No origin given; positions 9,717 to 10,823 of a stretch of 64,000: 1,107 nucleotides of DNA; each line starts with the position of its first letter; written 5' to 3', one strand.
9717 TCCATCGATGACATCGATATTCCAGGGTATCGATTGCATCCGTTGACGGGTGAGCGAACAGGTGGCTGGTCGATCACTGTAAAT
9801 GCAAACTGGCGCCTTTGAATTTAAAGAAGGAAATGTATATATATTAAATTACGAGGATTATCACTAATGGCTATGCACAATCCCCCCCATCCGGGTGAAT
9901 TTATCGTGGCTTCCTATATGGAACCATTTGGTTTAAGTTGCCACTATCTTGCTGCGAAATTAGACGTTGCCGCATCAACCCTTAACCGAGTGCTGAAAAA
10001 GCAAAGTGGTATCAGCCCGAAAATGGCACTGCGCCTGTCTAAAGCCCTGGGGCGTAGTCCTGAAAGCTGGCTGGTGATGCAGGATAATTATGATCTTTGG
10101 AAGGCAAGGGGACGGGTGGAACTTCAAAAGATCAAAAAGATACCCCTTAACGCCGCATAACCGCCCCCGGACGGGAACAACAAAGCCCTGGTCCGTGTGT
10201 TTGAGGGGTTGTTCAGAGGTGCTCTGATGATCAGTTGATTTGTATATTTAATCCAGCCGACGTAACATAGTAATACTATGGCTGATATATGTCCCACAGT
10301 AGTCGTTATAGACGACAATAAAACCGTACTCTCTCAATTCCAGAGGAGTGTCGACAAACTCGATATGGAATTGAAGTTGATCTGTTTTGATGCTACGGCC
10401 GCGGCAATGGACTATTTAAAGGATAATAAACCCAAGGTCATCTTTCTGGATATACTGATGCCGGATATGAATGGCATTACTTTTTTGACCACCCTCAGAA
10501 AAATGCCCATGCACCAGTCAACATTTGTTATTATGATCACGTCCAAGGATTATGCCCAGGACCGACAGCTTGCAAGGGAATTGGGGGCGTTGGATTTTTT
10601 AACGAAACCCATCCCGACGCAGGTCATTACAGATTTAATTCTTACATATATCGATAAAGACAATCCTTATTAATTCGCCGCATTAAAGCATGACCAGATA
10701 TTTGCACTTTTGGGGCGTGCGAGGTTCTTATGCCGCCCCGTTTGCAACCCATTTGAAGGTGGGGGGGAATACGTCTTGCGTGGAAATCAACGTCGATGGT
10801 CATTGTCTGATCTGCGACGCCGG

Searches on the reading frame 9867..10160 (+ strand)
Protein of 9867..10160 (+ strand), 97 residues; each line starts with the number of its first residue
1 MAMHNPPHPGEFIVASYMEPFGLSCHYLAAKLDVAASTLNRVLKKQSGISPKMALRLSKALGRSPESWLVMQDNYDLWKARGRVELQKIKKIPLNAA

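Call 4: search_protein_families(library=pfam, proteins=[window:9867-10160:+], max_evalue=1)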
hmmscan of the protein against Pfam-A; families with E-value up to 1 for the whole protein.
window:9867-10160:+ (97 aa): 6 families
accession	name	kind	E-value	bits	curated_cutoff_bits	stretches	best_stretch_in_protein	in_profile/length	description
PF01381.28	HTH_3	-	7.9e-08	32.7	23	1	16-66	3-53/55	Helix-turn-helix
PF13560.12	HTH_31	-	0.0082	16.9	27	1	22-66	14-59/64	Helix-turn-helix domain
PF12833.13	HTH_18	-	0.017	15.8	33.6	1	28-56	1-29/80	Helix-turn-helix domain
PF13936.12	HTH_38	-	0.033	14.4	27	1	22-45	20-43/44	Helix-turn-helix domain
PF15943.11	YdaS_toxin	-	0.12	12.6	30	1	27-61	13-47/65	Bacterial toxin YdaS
PF14520.12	HHH_5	-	0.19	12.7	27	1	43-66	4-27/57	Helix-hairpin-helix domain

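Call 5: search_protein_families(library=ncbifam, proteins=[window:9867-10160:+], max_evalue=1)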
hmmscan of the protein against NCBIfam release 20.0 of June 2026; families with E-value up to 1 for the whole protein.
window:9867-10160:+ (97 aa): 1 family
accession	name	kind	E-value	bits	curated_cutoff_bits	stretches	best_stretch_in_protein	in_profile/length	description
TIGR02607.1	antidote_HigA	equivalog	5.2e-32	109.5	47.7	1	3-82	1-80/81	HigA family addiction module antitoxin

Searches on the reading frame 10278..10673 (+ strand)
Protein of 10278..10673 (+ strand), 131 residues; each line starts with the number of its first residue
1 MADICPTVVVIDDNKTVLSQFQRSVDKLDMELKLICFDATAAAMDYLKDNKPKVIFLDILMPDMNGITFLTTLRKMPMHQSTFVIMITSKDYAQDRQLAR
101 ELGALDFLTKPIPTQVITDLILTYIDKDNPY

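Call 4: search_protein_families(library=pfam, proteins=[window:10278-10673:+], max_evalue=1)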
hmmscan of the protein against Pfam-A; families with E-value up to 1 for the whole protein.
window:10278-10673:+ (131 aa): 4 families
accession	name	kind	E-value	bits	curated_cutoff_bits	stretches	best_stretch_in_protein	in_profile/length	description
PF00072.30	Response_reg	-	3.5e-22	79.1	30.2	1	8-120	1-109/111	Response regulator receiver domain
PF05226.16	CHASE2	-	0.026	14.5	26.3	1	38-102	55-93/257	CHASE2 domain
PF20274.4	cREC_REC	-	0.047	14.8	27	1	9-102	3-86/88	Cyclic-phosphate processing Receiver domain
PF05763.18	DUF835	-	0.097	12.9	33.1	1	44-99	69-130/136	Protein of unknown function (DUF835)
